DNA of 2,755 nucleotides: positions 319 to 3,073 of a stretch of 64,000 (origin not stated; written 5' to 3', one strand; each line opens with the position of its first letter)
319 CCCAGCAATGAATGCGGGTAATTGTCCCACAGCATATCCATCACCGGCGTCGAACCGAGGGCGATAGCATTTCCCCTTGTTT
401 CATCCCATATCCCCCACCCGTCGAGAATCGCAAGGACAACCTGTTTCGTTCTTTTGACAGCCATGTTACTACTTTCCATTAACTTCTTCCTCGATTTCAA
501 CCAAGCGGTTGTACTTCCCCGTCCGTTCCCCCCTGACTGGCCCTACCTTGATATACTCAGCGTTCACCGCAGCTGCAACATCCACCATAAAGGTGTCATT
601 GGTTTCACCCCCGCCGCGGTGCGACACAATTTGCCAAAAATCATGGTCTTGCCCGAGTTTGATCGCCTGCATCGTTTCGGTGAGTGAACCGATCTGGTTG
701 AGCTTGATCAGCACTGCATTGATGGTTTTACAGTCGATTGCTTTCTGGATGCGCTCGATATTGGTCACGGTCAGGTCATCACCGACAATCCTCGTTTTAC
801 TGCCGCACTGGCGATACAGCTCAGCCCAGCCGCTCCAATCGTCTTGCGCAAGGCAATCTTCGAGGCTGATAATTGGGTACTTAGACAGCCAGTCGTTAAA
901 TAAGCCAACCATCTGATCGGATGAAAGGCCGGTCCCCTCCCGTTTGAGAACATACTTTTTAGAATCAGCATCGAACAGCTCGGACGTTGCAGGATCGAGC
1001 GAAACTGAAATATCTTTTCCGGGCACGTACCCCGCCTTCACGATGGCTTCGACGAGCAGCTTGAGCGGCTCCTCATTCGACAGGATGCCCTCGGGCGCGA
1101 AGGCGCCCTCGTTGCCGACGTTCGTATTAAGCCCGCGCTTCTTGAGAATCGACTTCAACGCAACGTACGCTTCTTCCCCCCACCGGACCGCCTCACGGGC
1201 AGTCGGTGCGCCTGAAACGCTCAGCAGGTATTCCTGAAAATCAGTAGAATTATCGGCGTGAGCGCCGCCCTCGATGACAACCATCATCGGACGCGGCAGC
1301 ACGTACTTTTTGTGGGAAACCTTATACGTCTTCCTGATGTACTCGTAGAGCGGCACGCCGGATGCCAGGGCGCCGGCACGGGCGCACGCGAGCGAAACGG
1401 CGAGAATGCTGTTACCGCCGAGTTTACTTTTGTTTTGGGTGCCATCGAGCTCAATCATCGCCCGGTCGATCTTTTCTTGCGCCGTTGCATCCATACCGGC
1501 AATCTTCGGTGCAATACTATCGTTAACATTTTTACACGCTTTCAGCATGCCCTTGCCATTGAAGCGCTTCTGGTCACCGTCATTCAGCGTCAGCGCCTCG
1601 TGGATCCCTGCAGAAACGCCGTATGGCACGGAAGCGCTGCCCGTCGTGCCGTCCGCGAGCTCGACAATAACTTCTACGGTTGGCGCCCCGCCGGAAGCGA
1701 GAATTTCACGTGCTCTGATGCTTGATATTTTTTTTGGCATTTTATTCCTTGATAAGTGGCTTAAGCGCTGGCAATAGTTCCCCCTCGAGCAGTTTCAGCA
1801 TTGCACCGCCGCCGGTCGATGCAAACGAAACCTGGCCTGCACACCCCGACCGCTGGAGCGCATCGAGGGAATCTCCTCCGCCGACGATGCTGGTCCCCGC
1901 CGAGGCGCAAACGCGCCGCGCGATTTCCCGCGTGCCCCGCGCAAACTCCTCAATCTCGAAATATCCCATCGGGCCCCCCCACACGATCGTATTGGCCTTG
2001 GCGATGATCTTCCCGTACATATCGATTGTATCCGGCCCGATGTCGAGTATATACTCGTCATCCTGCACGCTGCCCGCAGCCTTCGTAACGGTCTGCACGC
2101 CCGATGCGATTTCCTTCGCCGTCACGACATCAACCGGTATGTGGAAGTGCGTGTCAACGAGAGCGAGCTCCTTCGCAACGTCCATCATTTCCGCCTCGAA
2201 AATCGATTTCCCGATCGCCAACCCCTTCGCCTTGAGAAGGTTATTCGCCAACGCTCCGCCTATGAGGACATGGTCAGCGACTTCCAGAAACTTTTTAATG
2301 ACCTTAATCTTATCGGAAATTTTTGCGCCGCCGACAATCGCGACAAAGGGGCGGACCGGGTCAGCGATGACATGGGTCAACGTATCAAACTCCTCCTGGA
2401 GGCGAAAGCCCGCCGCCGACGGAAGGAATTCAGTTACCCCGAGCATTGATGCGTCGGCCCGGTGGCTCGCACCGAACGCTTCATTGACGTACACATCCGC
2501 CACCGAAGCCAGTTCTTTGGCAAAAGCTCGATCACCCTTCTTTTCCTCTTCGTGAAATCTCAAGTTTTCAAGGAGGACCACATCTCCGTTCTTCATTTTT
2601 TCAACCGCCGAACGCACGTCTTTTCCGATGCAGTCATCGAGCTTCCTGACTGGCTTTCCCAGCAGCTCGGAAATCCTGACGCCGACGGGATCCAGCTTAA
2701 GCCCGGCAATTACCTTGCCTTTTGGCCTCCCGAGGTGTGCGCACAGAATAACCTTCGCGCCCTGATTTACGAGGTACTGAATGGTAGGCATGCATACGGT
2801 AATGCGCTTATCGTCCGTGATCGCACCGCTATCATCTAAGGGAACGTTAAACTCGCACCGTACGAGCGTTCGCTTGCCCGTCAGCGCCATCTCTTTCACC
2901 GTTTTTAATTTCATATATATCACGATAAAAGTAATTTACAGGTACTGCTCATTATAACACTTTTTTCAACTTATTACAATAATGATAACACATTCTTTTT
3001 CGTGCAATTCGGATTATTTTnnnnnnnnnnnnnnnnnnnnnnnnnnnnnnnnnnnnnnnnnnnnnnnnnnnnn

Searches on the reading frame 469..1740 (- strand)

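Call 40: search_protein_families(library=pfam, proteins=[window:469-1740:-], max_evalue=0.00001)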
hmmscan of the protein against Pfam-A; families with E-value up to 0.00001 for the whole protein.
window:469-1740:- (423 aa): 2 families
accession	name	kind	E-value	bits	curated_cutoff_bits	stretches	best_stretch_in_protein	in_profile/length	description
PF00113.28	Enolase_C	-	3.2e-91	306.1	21.5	1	145-421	1-282/296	Enolase, C-terminal TIM barrel domain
PF03952.21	Enolase_N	-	9.7e-52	175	35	1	5-135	1-131/131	Enolase, N-terminal domain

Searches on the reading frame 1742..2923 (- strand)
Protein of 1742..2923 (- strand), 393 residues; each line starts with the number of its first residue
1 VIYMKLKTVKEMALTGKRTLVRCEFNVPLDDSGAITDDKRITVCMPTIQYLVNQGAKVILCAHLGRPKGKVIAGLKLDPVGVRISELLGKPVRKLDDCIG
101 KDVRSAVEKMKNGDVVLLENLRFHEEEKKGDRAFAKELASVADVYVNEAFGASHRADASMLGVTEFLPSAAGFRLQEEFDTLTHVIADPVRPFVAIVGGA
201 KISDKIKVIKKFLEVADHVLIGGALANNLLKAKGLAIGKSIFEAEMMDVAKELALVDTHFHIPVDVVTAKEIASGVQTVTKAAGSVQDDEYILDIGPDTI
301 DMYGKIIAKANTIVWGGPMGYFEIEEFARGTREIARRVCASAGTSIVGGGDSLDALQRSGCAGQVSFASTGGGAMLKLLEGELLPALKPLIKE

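Call 40: search_protein_families(library=pfam, proteins=[window:1742-2923:-], max_evalue=0.00001)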
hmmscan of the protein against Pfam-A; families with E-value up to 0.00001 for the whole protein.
window:1742-2923:- (393 aa): 1 family
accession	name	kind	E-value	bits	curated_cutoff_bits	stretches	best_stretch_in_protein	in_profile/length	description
PF00162.24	PGK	-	1.7e-138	462.2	27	1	9-382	1-379/379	Phosphoglycerate kinase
